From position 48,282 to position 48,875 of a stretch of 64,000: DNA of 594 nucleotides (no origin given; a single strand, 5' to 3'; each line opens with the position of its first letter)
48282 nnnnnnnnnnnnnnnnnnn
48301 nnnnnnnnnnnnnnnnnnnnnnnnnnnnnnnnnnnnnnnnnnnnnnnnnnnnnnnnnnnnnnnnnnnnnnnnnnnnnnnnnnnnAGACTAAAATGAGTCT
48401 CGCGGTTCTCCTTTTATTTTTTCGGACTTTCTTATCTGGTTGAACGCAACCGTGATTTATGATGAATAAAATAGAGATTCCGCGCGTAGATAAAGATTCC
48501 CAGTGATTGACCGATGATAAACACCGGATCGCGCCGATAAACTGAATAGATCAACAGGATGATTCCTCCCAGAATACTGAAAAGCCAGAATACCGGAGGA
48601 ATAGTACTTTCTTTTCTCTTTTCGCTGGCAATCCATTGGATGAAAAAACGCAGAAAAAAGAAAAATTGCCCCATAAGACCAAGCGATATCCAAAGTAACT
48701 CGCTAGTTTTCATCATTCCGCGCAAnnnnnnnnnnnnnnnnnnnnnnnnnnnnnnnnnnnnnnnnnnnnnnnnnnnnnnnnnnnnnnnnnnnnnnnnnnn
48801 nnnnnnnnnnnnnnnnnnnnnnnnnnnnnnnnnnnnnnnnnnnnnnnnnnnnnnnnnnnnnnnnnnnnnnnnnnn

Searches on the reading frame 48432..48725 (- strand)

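Call 41: search_protein_families(library=pfam, proteins=[window:48432-48725:-], max_evalue=0.001)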
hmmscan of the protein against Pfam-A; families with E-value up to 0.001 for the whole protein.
window:48432-48725:- (97 aa): 1 family
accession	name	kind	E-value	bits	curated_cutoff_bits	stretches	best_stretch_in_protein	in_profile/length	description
PF07578.16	LAB_N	-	4.4e-32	110.4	26.7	1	15-85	1-71/71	Lipid A Biosynthesis N-terminal domain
